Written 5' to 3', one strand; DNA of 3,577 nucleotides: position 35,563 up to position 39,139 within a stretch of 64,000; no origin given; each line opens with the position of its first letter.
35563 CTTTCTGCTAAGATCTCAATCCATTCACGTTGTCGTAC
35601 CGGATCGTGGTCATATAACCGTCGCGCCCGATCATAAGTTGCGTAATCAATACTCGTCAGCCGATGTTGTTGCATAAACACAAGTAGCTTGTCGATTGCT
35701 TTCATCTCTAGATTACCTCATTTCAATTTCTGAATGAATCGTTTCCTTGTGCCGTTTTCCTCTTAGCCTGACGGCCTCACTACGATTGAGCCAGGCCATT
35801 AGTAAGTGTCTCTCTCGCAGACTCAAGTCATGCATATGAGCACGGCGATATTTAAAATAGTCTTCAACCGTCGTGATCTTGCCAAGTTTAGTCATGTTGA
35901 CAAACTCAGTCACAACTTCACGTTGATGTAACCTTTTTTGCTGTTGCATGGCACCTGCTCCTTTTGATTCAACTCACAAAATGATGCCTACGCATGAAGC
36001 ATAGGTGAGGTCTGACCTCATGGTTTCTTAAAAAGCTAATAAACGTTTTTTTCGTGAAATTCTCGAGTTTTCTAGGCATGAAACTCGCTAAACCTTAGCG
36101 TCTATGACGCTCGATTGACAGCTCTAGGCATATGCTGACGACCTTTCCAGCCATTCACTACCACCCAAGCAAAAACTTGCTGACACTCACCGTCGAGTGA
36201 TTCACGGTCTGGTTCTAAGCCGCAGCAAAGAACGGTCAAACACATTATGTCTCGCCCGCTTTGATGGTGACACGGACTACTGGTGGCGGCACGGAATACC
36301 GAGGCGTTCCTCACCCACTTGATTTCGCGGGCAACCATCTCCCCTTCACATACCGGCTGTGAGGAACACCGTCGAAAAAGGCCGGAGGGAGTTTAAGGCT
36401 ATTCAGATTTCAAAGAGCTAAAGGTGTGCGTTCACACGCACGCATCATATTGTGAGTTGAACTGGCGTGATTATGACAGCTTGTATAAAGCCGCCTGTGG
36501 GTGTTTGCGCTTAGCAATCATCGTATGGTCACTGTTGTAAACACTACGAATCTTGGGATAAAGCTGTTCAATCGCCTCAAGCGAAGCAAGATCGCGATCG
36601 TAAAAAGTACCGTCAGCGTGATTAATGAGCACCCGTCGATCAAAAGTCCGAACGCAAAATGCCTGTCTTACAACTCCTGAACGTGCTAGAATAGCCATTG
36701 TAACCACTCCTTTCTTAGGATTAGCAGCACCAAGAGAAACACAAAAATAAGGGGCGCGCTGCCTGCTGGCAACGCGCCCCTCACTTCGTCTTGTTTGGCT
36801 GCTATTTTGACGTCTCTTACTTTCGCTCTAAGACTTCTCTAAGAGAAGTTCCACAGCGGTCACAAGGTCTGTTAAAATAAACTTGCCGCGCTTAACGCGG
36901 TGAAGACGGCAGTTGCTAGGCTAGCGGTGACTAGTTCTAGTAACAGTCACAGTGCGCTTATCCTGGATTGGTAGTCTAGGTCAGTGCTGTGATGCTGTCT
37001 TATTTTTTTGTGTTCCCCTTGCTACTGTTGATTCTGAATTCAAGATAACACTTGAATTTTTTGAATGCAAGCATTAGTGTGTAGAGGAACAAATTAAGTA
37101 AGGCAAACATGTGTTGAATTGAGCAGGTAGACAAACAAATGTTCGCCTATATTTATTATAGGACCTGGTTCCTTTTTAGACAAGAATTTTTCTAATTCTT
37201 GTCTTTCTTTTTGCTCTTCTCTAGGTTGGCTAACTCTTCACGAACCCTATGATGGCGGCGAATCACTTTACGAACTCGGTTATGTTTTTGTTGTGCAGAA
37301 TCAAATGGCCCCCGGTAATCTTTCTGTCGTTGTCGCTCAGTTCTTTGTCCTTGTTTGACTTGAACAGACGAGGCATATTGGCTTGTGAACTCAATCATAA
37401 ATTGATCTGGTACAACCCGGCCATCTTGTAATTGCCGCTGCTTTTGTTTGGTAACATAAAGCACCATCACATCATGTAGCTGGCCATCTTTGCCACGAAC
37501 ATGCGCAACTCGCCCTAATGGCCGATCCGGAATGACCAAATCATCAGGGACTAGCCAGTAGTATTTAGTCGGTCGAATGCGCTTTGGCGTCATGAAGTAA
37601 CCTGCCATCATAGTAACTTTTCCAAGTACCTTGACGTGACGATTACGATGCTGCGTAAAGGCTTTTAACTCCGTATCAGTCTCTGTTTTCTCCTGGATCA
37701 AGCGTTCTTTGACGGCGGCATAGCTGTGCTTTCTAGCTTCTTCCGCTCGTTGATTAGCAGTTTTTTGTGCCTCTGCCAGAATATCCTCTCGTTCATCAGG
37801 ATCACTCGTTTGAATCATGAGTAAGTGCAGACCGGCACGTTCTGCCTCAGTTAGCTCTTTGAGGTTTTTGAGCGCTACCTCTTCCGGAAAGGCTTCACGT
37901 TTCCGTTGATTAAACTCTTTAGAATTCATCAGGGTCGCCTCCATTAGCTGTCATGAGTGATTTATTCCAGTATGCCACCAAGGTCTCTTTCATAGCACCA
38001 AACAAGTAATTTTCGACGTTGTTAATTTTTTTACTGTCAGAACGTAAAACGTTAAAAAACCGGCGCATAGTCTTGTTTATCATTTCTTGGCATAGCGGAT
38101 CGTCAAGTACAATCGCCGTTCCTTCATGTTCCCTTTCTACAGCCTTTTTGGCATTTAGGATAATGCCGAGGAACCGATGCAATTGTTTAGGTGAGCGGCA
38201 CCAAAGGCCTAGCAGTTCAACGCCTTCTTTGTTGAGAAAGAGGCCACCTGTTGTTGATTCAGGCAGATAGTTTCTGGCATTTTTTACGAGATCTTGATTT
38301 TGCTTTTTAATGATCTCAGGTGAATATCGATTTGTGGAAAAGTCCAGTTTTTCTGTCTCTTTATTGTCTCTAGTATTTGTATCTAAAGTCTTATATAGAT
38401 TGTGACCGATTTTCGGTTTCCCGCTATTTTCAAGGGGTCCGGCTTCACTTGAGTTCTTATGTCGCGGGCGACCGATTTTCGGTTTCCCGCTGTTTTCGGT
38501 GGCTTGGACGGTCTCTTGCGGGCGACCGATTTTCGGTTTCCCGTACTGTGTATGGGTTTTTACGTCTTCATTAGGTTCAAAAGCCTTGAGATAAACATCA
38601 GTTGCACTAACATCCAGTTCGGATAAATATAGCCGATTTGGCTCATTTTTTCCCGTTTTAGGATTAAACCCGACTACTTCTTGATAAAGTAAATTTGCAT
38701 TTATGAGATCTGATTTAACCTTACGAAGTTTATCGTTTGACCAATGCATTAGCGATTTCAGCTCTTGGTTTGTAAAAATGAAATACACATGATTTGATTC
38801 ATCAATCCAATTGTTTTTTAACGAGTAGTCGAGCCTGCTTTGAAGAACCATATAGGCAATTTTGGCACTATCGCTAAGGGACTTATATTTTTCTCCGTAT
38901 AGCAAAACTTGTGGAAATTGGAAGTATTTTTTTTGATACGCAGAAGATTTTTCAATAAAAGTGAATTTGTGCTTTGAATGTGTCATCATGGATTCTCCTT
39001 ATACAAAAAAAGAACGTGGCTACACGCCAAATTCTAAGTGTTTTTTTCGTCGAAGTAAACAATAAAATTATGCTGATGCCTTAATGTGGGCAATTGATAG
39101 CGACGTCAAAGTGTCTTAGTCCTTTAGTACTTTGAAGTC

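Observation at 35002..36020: Four overlapping micro-genes (one highly acidic, one basic) behind a perfect palindromic operator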

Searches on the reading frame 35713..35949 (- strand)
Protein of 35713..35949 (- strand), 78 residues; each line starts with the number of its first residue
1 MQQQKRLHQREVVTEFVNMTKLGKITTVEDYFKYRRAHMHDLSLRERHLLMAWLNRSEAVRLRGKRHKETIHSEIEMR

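Call 4: search_protein_families(library=pfam, proteins=[window:35713-35949:-], max_evalue=1)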
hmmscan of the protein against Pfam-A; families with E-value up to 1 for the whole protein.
window:35713-35949:- (78 aa): 2 families
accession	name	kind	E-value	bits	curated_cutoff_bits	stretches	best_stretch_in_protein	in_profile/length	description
PF24276.1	DUF7469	-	0.057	13.3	27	1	7-60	162-216/220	Family of unknown function (DUF7469)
PF24944.1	DUF7758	-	0.061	14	27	1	14-60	3-50/126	Domain of unknown function (DUF7758)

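Call 8: search_protein_families(library=phrogs, proteins=[window:35713-35949:-], max_evalue=1)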
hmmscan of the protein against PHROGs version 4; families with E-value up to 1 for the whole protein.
window:35713-35949:- (78 aa): 1 family
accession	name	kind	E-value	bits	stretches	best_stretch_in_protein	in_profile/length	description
phrog_22022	-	unknown function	0.082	14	1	29-55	4-30/51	-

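Call 9: search_protein_families(library=ncbifam, proteins=[window:35713-35949:-], max_evalue=1)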
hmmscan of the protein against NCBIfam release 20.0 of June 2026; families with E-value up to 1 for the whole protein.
window:35713-35949:- (78 aa): 0 families

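Call 10: search_protein_families(library=padloc, proteins=[window:35713-35949:-], max_evalue=1)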
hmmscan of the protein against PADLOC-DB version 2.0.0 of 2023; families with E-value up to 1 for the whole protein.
window:35713-35949:- (78 aa): 0 families

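Call 24: search_dna_similar(query=window:35713-35949:-, collection=plasmids, mode=protein, max_evalue=0.001, rows=spread, max_rows=40)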
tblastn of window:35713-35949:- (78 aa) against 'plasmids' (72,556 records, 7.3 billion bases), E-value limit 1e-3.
Records with a match: 32; places in all: 32; records where one place covers at least 80% of the query: 32.
Best place of each record, by identity: 95-99% 1; 90-95% 5; 80-90% 21; 60-80% 5.
By first word of the organism name: Lacticaseibacillus 32.
By predicted mobility (MOB-suite, as given by PLSDB): conjugative 17; mobilizable 13; non-mobilizable 2.
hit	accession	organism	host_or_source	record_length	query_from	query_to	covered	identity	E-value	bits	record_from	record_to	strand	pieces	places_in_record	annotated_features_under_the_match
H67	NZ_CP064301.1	Lacticaseibacillus paracasei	single cell,kimchi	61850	1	78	100%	96.2%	1e-42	152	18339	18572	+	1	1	hypothetical protein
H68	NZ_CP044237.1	Lacticaseibacillus paracasei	Pickle,fermented vegetable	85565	1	78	100%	94.9%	4e-42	151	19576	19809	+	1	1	hypothetical protein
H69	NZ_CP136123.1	Lacticaseibacillus paracasei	human,blood culture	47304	1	78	100%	92.3%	6e-41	148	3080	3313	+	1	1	hypothetical protein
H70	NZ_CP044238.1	Lacticaseibacillus paracasei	Pickle,fermented vegetable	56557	1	78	100%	91.0%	2e-40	146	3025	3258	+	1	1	hypothetical protein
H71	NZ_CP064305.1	Lacticaseibacillus paracasei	single cell,kimchi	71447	1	78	100%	91.0%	3e-40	145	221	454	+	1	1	hypothetical protein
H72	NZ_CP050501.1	Lacticaseibacillus paracasei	Single cell,Animal feed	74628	1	78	100%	91.0%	3e-40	145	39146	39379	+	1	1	hypothetical protein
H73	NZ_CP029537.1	Lacticaseibacillus paracasei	cell culture,cream products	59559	1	78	100%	89.7%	8e-41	147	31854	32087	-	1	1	hypothetical protein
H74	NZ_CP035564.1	Lacticaseibacillus paracasei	cell culture,food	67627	1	78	100%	89.7%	8e-41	147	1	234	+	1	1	hypothetical protein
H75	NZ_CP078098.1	Lacticaseibacillus paracasei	mixed culture,infant feces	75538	1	78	100%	89.7%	1e-40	147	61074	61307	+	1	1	hypothetical protein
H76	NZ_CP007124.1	Lacticaseibacillus paracasei N1115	traditional homemade dairy product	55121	1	78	100%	89.7%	7e-40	145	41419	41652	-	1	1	hypothetical protein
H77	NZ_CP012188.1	Lacticaseibacillus paracasei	cell culture,Koumiss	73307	1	78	100%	89.7%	7e-40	145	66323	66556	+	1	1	hypothetical protein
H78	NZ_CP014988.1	Lacticaseibacillus paracasei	Plate culture,beef from cattle ...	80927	1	78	100%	85.9%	6e-37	136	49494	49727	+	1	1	hypothetical protein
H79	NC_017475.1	Lacticaseibacillus paracasei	traditional dairy products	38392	1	78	100%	84.6%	6e-38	139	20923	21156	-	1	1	hypothetical protein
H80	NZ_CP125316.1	Lacticaseibacillus rhamnosus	Homo sapiens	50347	1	78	100%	84.6%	6e-38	139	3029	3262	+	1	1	hypothetical protein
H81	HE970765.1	Lacticaseibacillus paracasei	-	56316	1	78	100%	84.6%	6e-38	139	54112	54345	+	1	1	Putative uncharacterized protein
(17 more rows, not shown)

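Call 36: find_homologous_proteins(query=window:35713-35949:-, max_evalue=0.01)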
Query window:35713-35949:- (78 aa): 77 proteins with E <= 0.01 among 77 candidates.
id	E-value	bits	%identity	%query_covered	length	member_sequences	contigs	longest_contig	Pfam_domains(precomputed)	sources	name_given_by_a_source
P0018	2.9e-43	162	100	100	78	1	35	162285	-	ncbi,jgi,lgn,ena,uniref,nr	ncbi:hypothetical protein N4T21_16195 (plasmid) [Lacticaseibacillus paracasei]|jgi:hypothetical prot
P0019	5.1e-43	161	99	100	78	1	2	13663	-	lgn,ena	-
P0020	2.2e-42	159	97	100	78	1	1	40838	-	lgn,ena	-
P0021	8.3e-42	157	97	100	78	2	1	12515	-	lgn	-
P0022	3.8e-41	155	95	100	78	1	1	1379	-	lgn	-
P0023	1.1e-40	154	96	100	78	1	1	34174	-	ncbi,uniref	ncbi:hypothetical protein [Lacticaseibacillus paracasei]|uniref:hypothetical protein n=1 Tax=Lactica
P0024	1.7e-40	153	96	100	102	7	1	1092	-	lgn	-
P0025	3.2e-40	152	95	100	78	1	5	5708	-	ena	-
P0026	7.6e-40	151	94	100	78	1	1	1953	-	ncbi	-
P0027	1.5e-39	150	92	100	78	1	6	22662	-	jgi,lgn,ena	jgi:hypothetical protein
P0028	1.6e-39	150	92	100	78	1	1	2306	-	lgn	-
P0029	6.9e-39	148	91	100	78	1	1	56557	-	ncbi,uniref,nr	ncbi:hypothetical protein [Lacticaseibacillus paracasei]|uniref:hypothetical protein n=1 Tax=Lactica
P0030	1.1e-38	147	91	100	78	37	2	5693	-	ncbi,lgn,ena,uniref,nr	ncbi:hypothetical protein M5119_12710 [Lacticaseibacillus paracasei]|uniref:hypothetical protein n=1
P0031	2.0e-38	146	92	100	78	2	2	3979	-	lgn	-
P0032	2.1e-38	146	90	100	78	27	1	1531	-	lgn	-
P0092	5.4e-28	113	69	100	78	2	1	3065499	-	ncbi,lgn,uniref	ncbi:hypothetical protein [Lacticaseibacillus paracasei]|uniref:hypothetical protein n=1 Tax=Lactica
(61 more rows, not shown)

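Call 40: search_solved_structures(query=window:35713-35949:-, max_evalue=10)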
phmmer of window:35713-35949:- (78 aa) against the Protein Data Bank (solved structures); distinct sequences matched with E-value up to 10: 5.
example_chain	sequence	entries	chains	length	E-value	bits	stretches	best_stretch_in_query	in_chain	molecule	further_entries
9ca1_A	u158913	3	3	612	1.6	12.3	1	5-50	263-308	DNA topoisomerase 3-beta-1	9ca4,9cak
9c9w_A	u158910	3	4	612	1.6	12.3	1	5-50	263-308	DNA topoisomerase 3-beta-1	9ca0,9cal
5gve_A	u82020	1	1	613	1.6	12.3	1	5-50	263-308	DNA topoisomerase 3-beta-1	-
5gvc_A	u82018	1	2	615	1.6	12.3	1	5-50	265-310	DNA topoisomerase 3-beta-1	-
9c9y_A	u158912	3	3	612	1.6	12.3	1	5-50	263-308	DNA topoisomerase 3-beta-1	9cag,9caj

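Call 59: predict_structure(alignment_id=A3)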
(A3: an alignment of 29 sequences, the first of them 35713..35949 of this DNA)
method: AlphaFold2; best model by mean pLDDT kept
length: 78 residues; sequences in the alignment: 29
mean_pLDDT: 80.4   pTM: 0.65
mean pLDDT of the five models: 80.4, 76.7, 74.5, 69.7, 68.7
residues with pLDDT >= 90: 19; 70-90: 41; 50-70: 18; < 50: 0
segments of 3 or more residues with pLDDT < 50: none
pLDDT, mean of each block of 10 residues (from residue 1): 78 91 88 91 89 83 64 56
secondary structure, 60 per line:
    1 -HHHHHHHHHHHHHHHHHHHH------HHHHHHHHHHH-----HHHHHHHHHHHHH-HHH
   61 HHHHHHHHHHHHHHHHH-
elements in order: H2-21 H28-38 H44-56 H58-77

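Call 92: find_encoding_contigs(protein=P0092, flank=8000, max_places=2)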
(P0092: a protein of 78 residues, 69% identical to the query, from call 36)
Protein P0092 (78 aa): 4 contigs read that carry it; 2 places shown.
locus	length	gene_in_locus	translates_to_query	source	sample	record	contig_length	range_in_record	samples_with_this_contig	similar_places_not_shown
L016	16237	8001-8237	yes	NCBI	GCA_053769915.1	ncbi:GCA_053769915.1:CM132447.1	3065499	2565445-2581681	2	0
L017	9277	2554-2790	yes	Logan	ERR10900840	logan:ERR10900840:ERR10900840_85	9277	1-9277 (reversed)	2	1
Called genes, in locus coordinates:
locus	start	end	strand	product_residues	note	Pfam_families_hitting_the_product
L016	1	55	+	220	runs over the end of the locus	PF00300:His_Phos_1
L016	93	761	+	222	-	PF07719:TPR_2 (faint), PF13428:TPR_14 (faint), PF23914:TPR_CcmH_CycH (weak), PF25064:ARM_TT21_5th (faint), PF14559:TPR_19 (weak), PF12895:ANAPC3 (weak)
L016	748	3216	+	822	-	PF23139:OB_YrrC, PF14490:HHH_RecD2, PF13086:AAA_11 (faint), PF13604:AAA_30, PF01443:Viral_helicase1 (faint), PF13245:AAA_19, PF18335:SH3_13, PF13538:UvrD_C_2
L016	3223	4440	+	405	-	PF13527:Acetyltransf_9, PF00583:Acetyltransf_1 (faint), PF17668:Acetyltransf_17, PF13530:SCP2_2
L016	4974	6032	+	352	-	PF06970:RepA_N, PF18008:Bac_RepA_C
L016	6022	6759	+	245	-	-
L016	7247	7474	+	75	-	PF17362:pXO2-34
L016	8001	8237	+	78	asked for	-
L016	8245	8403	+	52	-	-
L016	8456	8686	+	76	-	-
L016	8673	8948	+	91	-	PF27286:YosH_C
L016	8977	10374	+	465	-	PF13529:Peptidase_C39_2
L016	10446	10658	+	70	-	-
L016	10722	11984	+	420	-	PF01476:LysM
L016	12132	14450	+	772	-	PF13620:CarboxypepD_reg (faint), PF17789:MG4 (faint), PF24025:Ig_DR_A0283-like (faint), PF17802:SpaA, PF18202:TQ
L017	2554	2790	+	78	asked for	-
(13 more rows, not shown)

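Call 99: search_solved_structures(query=A4, max_evalue=10)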
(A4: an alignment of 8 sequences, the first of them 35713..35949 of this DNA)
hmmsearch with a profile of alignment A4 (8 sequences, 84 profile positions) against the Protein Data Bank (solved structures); distinct sequences matched with E-value up to 10: 1.
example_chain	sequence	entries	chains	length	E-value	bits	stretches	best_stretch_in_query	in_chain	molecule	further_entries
9l2r_A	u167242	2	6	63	0.97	12.8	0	38-53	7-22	Viral responsive protein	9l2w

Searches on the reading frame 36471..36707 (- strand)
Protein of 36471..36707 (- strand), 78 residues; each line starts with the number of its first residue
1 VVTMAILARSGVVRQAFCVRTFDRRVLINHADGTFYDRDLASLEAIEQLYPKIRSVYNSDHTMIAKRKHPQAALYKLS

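Call 8: search_protein_families(library=phrogs, proteins=[window:36471-36707:-], max_evalue=1)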
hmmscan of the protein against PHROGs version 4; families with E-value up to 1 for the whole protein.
window:36471-36707:- (78 aa): 1 family
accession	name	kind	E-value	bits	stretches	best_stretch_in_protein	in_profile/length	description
phrog_29526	-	unknown function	0.087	14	1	21-69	15-62/116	-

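Call 9: search_protein_families(library=ncbifam, proteins=[window:36471-36707:-], max_evalue=1)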
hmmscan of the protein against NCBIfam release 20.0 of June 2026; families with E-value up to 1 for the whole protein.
window:36471-36707:- (78 aa): 2 families
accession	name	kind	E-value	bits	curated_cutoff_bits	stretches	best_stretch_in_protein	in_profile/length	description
NF041439.1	TraE_Enteroc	subfamily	0.00034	21.1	100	1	45-74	61-90/99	type IV conjugative transfer system protein TraE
NF053825.1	PdgNdpepShyA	equivalog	0.11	11.1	700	1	29-71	248-289/425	peptidoglycan DD-endopeptidase ShyA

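Call 10: search_protein_families(library=padloc, proteins=[window:36471-36707:-], max_evalue=1)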
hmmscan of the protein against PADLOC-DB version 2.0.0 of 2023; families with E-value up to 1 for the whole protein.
window:36471-36707:- (78 aa): 0 families

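Call 33: search_protein_families(library=pfam, proteins=[window:36471-36707:-], max_evalue=0.1)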
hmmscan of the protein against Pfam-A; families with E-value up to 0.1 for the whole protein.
window:36471-36707:- (78 aa): 1 family
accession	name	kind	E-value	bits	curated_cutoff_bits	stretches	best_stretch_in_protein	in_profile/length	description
PF17362.7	pXO2-34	-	5.6e-10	39.7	30.8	1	12-76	9-73/79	Family of unknown function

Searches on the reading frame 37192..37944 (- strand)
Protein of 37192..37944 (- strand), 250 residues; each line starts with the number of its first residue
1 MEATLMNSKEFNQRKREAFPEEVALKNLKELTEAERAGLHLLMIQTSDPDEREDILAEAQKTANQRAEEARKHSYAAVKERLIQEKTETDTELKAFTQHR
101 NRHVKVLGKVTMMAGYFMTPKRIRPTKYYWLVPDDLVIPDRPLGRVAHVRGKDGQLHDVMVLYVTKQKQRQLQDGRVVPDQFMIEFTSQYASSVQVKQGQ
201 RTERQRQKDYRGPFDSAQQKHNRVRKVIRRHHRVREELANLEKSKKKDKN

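Call 4: search_protein_families(library=pfam, proteins=[window:37192-37944:-], max_evalue=1)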
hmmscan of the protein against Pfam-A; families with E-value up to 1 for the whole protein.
window:37192-37944:- (250 aa): 2 families
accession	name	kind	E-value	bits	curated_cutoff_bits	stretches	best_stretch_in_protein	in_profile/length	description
PF19157.5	DUF5839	-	0.018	15.5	23.7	1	123-170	21-68/83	Family of unknown function (DUF5839)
PF09351.15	DUF1993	-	0.38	11.2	23.4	1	167-243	32-108/161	Domain of unknown function (DUF1993)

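Call 8: search_protein_families(library=phrogs, proteins=[window:37192-37944:-], max_evalue=1)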
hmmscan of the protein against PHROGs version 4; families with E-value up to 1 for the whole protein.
window:37192-37944:- (250 aa): 0 families

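Call 9: search_protein_families(library=ncbifam, proteins=[window:37192-37944:-], max_evalue=1)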
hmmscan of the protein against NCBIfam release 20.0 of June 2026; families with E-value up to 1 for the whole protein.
window:37192-37944:- (250 aa): 0 families

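Call 10: search_protein_families(library=padloc, proteins=[window:37192-37944:-], max_evalue=1)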
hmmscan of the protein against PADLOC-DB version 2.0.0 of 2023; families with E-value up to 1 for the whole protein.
window:37192-37944:- (250 aa): 2 families
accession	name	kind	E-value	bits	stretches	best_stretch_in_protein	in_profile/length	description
PDLC02669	DndE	-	0.0096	13.7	1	76-113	74-113/128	DndE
PDLC03566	REase_II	-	0.025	12.2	1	149-225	71-145/235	Type II restriction enzyme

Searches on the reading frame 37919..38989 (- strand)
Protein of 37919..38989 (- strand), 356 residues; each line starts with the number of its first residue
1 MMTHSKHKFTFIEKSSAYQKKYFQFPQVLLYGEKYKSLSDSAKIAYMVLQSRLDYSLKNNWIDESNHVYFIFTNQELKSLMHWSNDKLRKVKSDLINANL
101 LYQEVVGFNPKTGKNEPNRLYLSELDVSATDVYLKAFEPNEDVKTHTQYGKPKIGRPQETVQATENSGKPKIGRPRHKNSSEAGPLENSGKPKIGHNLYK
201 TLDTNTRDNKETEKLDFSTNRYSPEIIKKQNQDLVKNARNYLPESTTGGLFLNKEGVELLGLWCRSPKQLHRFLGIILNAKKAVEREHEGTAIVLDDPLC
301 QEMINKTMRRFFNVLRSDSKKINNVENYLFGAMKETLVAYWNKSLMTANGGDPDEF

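Call 4: search_protein_families(library=pfam, proteins=[window:37919-38989:-], max_evalue=1)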
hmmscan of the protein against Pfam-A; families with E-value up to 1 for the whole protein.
window:37919-38989:- (356 aa): 2 families
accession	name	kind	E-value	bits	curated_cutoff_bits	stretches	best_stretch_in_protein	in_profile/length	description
PF06970.17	RepA_N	-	1.1e-27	96.2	30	1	21-95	2-76/76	Replication initiator protein A (RepA) N-terminus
PF18008.6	Bac_RepA_C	-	2.6e-24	85.9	25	1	252-342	1-95/95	Replication initiator protein A C-terminal domain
